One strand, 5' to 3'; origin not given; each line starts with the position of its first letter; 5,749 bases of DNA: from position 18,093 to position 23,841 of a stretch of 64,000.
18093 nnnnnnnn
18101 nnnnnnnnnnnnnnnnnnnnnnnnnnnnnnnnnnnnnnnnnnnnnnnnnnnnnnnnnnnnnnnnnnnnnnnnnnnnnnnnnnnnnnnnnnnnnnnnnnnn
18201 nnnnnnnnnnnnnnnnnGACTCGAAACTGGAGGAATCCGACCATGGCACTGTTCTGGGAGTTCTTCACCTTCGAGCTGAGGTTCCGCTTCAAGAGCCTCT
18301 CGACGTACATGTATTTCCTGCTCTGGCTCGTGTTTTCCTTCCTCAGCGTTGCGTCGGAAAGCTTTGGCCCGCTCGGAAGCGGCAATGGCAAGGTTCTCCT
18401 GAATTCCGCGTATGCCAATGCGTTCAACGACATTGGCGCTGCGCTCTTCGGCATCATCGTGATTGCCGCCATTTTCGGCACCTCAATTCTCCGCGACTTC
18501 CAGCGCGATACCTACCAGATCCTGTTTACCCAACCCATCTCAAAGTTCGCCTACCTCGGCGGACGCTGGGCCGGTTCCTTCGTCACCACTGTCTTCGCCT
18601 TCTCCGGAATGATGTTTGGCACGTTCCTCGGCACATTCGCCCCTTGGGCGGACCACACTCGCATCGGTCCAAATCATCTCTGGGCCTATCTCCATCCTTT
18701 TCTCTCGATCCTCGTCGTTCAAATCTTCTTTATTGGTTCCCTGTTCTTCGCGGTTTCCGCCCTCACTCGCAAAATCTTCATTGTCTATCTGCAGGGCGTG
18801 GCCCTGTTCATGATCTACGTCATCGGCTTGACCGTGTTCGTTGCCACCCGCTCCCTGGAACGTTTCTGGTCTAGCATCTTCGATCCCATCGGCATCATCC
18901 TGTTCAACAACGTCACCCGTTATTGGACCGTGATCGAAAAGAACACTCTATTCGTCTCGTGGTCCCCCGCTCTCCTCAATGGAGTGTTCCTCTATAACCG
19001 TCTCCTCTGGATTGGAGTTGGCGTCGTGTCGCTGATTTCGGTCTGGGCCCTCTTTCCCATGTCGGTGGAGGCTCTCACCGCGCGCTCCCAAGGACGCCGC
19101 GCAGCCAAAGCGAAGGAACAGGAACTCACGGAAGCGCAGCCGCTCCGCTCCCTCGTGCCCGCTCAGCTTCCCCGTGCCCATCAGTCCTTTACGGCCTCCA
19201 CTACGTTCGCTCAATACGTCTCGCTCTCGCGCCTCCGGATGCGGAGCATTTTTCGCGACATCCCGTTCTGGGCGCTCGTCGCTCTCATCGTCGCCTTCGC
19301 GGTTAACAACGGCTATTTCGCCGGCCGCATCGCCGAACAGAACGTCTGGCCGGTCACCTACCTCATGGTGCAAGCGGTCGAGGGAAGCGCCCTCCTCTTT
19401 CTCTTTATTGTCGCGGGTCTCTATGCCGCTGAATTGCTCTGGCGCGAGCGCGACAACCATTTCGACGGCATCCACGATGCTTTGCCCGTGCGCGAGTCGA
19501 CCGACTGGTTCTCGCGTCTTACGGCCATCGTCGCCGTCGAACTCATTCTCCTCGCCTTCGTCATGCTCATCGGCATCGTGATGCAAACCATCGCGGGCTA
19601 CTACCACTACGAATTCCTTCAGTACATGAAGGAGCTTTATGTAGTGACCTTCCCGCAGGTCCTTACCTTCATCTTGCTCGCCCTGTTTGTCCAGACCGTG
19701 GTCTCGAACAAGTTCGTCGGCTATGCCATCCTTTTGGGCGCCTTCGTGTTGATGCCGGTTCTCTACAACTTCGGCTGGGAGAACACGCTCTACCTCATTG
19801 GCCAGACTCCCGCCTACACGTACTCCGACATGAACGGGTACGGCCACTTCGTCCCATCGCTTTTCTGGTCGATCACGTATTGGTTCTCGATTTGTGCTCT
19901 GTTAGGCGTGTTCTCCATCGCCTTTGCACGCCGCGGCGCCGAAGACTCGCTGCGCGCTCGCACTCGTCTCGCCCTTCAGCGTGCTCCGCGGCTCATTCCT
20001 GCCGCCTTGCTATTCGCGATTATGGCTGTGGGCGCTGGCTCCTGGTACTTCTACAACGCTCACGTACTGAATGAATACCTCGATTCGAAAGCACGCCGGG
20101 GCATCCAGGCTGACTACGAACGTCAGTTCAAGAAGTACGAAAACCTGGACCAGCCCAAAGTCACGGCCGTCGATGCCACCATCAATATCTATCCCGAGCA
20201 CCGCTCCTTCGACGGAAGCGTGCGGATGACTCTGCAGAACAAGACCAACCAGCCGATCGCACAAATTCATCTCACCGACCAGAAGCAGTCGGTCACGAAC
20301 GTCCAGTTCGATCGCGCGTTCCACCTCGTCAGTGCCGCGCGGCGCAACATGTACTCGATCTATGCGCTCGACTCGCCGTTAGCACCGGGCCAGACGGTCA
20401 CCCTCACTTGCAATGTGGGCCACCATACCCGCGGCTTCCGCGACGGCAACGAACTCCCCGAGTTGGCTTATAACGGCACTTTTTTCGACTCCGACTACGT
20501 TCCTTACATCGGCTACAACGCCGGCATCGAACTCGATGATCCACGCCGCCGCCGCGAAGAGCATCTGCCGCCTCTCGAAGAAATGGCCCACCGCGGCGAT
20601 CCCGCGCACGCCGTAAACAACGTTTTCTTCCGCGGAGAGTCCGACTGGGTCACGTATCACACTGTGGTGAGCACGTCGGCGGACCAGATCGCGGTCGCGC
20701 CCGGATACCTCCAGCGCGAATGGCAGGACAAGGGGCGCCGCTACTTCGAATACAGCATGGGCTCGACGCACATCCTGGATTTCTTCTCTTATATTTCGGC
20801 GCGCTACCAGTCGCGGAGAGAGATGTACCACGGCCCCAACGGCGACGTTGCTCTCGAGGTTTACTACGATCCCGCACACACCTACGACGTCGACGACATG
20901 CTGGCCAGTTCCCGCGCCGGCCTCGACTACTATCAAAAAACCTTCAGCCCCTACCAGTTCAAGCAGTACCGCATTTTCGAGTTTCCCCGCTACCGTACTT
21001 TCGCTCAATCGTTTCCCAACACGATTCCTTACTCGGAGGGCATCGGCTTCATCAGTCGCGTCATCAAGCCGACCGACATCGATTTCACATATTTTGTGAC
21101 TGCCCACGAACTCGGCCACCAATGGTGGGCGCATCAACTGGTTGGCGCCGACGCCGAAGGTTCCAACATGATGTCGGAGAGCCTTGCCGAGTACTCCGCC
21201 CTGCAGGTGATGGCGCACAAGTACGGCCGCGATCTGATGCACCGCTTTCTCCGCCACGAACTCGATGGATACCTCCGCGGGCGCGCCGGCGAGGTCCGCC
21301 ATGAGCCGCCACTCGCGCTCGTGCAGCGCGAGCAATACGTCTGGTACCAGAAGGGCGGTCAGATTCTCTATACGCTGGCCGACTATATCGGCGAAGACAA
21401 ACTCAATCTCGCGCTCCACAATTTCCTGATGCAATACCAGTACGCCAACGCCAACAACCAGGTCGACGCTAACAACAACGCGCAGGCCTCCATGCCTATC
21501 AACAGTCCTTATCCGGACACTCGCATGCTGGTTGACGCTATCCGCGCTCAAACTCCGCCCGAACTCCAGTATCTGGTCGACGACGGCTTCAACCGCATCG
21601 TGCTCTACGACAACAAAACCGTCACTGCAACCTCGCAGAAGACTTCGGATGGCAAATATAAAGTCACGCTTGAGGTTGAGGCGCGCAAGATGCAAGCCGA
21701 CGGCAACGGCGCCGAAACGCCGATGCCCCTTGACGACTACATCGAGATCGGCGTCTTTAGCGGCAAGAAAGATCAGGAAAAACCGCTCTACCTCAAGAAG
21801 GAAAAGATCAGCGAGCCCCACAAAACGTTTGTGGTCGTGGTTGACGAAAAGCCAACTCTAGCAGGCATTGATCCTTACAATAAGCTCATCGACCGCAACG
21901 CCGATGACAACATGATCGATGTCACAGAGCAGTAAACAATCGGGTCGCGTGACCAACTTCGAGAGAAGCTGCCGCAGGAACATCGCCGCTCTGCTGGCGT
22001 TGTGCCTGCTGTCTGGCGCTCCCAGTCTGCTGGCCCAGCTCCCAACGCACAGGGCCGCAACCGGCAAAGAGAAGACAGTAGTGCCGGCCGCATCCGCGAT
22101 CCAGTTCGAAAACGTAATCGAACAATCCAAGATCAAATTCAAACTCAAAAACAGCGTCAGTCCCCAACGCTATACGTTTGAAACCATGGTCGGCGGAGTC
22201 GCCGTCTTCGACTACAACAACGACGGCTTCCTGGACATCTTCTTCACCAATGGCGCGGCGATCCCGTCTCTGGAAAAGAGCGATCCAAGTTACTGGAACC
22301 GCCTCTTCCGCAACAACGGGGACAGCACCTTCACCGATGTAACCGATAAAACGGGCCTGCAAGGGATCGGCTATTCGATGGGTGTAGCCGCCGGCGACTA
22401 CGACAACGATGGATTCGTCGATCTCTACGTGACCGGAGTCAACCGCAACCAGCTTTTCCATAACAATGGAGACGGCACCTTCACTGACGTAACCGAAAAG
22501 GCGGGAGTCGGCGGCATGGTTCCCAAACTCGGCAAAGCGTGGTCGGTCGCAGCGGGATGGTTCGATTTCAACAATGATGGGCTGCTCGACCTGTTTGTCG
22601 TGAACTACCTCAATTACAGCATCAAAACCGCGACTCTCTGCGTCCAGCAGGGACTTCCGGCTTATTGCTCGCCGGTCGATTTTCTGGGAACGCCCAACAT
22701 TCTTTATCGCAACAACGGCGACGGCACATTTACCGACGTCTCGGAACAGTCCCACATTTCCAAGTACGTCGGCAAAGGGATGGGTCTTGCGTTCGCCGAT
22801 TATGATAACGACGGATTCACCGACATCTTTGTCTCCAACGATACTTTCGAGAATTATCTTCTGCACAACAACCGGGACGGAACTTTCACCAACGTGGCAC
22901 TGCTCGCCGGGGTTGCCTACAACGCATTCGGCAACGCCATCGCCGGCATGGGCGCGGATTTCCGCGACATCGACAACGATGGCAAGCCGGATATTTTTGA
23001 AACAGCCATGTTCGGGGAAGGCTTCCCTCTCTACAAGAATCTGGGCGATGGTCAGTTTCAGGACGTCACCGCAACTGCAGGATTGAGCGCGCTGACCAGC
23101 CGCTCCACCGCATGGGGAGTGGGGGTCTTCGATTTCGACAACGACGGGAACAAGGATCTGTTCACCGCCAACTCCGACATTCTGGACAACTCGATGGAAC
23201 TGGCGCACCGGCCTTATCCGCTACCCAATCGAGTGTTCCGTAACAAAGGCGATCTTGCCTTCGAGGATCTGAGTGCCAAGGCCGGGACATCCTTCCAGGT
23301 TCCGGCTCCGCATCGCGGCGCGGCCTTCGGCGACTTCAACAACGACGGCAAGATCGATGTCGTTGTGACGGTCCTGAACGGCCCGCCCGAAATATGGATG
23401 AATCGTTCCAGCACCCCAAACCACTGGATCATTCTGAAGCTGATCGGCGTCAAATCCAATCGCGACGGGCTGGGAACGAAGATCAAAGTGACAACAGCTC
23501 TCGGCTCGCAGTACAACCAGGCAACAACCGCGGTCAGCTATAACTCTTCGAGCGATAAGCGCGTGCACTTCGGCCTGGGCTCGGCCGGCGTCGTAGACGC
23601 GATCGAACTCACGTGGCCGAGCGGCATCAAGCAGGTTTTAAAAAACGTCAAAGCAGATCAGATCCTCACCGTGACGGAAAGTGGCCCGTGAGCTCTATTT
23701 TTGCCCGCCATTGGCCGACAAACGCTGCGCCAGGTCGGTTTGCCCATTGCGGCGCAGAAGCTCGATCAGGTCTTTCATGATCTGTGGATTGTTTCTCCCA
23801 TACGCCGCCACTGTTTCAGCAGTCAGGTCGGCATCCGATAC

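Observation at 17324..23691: ABC exporter whose double permease is covalently fused to an extracytoplasmic M1 metallopeptidase, co-transcribed with a CRTAC1-like propeller protein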

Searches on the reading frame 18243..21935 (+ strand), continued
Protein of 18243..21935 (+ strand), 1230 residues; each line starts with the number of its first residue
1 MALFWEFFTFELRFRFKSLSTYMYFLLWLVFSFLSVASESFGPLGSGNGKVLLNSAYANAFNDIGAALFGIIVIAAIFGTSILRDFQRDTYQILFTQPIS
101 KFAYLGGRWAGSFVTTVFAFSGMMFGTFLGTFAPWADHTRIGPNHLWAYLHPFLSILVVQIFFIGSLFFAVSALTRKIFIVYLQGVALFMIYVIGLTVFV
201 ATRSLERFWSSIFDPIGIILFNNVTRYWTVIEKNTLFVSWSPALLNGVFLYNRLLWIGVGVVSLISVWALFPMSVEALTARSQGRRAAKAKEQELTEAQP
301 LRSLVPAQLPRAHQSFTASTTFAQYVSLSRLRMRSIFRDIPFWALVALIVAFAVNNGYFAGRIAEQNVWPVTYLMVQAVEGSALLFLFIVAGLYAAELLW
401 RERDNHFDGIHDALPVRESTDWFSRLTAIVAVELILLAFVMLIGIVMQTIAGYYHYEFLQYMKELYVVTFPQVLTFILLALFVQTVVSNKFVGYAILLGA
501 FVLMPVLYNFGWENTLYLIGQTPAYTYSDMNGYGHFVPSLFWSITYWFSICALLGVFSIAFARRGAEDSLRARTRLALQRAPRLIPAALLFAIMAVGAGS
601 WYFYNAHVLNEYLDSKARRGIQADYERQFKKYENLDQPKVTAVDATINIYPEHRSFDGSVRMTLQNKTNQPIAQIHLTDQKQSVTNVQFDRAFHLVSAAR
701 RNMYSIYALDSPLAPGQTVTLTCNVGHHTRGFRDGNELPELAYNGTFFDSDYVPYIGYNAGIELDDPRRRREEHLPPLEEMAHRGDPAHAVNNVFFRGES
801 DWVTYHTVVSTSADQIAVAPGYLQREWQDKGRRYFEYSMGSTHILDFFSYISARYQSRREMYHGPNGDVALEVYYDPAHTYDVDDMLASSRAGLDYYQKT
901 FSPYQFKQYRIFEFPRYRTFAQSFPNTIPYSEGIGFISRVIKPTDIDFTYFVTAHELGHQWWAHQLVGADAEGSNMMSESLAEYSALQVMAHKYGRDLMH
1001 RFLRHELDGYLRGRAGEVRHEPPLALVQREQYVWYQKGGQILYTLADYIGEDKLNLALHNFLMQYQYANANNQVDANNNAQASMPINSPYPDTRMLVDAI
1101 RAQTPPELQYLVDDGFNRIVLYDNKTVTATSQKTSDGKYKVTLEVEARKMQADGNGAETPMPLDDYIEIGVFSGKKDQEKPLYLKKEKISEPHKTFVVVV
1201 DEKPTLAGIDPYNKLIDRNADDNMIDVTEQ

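Call 85: list_cluster_members(proteins=[P0001, P0274, P0306])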
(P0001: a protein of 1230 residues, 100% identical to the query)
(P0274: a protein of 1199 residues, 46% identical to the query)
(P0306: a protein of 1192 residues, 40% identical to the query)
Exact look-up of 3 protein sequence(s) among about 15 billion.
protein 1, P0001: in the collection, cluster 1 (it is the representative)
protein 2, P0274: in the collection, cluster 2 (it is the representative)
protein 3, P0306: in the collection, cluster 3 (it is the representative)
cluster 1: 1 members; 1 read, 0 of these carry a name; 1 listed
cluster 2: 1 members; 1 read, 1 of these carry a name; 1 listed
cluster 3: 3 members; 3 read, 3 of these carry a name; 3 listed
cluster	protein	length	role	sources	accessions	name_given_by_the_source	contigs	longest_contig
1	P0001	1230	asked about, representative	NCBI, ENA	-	-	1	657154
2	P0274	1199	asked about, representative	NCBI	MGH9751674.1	MAG: ABC transporter permease/M1 family aminopeptidase [Blastocatellia bacterium]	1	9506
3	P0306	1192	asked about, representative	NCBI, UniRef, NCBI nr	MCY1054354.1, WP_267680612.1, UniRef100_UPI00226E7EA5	M1 family aminopeptidase [Nannocystis sp. SCPEA4] | ABC transporter permease/M1 family aminopeptidase n=1 Tax=Nannocystis sp. SCPEA4 ...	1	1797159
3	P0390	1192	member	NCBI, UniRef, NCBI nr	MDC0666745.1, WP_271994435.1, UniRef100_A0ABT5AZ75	ABC transporter permease/M1 family aminopeptidase [Nannocystis radixulma] | M1 family aminopeptidase n=1 Tax=Nannocystis radixulma TaxID=2995305 ... | M1 family aminopeptidase [Nannocystis radixulma]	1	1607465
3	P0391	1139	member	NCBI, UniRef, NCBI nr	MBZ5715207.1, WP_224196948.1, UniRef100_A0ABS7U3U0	ABC transporter permease/M1 family aminopeptidase [Nannocystis pusilla] | ABC transporter permease n=1 Tax=Nannocystis pusilla TaxID=889268 RepID=A0ABS7U3U0_9BACT | M1 family aminopeptidase [Nannocystis pusilla]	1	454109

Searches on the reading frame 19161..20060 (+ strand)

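Call 30: search_protein_families(library=pfam, proteins=[window:19161-20060:+], max_evalue=1)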
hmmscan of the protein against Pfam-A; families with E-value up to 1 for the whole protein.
window:19161-20060:+ (300 aa): 1 family
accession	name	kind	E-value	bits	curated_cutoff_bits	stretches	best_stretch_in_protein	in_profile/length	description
PF12730.13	ABC2_membrane_4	-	1.5e-07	32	27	1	36-192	15-171/179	ABC-2 family transporter protein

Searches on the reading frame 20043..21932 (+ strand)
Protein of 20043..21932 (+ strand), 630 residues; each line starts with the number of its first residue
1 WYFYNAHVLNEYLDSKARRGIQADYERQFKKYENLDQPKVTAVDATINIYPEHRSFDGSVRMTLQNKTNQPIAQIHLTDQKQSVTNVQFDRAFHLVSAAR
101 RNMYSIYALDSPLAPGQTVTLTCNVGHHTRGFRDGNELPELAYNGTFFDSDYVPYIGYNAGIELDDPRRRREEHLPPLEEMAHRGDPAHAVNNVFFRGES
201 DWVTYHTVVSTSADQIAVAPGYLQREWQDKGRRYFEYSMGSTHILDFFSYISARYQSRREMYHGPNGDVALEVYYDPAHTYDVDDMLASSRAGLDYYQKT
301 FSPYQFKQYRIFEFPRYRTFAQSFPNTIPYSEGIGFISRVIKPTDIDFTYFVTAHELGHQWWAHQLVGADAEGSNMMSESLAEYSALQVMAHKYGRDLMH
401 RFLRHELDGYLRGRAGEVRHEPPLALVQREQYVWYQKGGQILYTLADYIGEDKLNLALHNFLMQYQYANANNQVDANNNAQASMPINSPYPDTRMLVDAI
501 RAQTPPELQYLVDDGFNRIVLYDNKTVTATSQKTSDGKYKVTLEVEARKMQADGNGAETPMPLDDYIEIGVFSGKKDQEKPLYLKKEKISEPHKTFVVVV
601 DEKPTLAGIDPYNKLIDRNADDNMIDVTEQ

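Call 56: search_solved_structures(query=A4, max_evalue=0.001)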
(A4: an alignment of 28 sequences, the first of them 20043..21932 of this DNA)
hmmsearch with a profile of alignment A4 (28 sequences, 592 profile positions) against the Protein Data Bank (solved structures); distinct sequences matched with E-value up to 0.001: 58.
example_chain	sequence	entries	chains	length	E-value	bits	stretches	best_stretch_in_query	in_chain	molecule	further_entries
6ea4_A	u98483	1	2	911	1.4e-14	57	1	231-450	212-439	Endoplasmic reticulum aminopeptidase 2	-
4e36_A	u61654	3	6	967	1.5e-14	56.9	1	231-450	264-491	Endoplasmic reticulum aminopeptidase 2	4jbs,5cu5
5ab2_A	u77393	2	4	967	1.5e-14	56.9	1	231-450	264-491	ENDOPLASMIC RETICULUM AMINOPEPTIDASE 2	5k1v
7p7p_A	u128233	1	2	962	1.6e-14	56.8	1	231-450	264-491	Endoplasmic reticulum aminopeptidase 2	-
7nsk_A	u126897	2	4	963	1.6e-14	56.8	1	231-450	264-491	Endoplasmic reticulum aminopeptidase 2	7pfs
7nup_A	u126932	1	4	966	1.6e-14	56.8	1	231-450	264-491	Endoplasmic reticulum aminopeptidase 2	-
3se6_A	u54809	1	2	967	1.6e-14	56.8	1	231-450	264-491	Endoplasmic reticulum aminopeptidase 2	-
5ab0_A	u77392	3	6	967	1.6e-14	56.8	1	231-450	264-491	ENDOPLASMATIC RETICULUM AMINOPEPTIDASE 2 | Endoplasmic reticulum aminopeptidase 2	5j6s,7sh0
3mdj_A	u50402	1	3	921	3.8e-09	39.1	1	229-450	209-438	Endoplasmic reticulum aminopeptidase 1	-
6mgq_A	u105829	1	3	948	3.9e-09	39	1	229-450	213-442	Endoplasmic reticulum aminopeptidase 1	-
7z28_A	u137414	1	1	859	5.9e-08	35.1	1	229-456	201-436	Endoplasmic reticulum aminopeptidase 1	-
6ryf_A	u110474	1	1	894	7e-08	34.9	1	229-450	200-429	Endoplasmic reticulum aminopeptidase 1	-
2yd0_A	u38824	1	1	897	7e-08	34.9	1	229-450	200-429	ENDOPLASMIC RETICULUM AMINOPEPTIDASE 1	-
6rqx_A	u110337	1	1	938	7.6e-08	34.8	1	229-450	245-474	Endoplasmic reticulum aminopeptidase 1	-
6t6r_A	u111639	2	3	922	7.6e-08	34.8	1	229-450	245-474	Endoplasmic reticulum aminopeptidase 1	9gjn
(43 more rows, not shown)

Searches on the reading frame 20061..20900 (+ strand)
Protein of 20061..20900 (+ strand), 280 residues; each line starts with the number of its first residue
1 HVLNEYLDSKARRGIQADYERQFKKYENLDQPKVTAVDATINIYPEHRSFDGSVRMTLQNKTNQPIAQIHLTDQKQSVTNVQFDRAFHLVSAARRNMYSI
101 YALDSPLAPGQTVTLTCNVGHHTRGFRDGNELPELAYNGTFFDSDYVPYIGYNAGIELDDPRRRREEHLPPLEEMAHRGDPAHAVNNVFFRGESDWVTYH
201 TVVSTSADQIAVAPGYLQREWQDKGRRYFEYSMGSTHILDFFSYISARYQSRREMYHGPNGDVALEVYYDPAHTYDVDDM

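Call 30: search_protein_families(library=pfam, proteins=[window:20061-20900:+], max_evalue=1)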
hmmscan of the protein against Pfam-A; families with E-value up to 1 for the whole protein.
window:20061-20900:+ (280 aa): 2 families
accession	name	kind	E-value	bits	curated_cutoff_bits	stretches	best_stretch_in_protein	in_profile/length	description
PF14796.11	AP3B1_C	-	0.21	11.9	27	1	53-77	91-115/148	Clathrin-adaptor complex-3 beta-1 subunit C-terminal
PF12158.14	DUF3592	-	0.34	12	25.3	1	221-273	29-73/84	Domain of unknown function (DUF3592)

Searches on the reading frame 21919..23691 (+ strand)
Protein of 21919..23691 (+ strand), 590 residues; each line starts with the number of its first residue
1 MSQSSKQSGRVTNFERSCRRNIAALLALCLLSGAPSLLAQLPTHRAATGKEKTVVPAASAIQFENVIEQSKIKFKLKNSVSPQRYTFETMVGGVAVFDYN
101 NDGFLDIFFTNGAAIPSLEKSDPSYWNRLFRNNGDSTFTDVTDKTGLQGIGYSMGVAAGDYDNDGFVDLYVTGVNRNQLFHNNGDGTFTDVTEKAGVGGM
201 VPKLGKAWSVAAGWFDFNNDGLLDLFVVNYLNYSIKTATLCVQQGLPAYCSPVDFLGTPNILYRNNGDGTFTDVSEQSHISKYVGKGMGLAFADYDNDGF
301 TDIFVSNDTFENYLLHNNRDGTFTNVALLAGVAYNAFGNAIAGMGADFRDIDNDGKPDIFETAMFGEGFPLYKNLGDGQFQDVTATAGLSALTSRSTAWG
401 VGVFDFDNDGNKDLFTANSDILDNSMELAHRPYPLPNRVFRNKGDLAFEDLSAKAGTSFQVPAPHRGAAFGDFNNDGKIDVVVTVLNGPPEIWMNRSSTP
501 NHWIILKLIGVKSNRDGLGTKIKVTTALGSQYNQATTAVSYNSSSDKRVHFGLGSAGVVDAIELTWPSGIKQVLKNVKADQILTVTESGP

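Call 6: search_protein_families(library=pfam, proteins=[window:21919-23691:+], max_evalue=0.01)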
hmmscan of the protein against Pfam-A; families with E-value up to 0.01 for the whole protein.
window:21919-23691:+ (590 aa): 3 families
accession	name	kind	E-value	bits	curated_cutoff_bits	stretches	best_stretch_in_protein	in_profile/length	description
PF13517.12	FG-GAP_3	-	6e-54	180.9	26.9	6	98-171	1-61/61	FG-GAP-like repeat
PF07593.17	UnbV_ASPIC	-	1.4e-20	73.4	23.4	1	517-584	1-68/68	ASPIC and UnbV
PF01839.29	FG-GAP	-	6.3e-17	61.5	22.1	1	287-310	2-25/37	FG-GAP repeat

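Call 7: search_protein_families(library=ncbifam, proteins=[window:21919-23691:+], max_evalue=0.01)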
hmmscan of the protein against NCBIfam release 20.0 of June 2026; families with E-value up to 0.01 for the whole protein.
window:21919-23691:+ (590 aa): 0 families

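Call 26: search_protein_families(library=padloc, proteins=[window:21919-23691:+], max_evalue=0.001)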
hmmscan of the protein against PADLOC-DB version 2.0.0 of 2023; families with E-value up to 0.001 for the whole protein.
window:21919-23691:+ (590 aa): 0 families
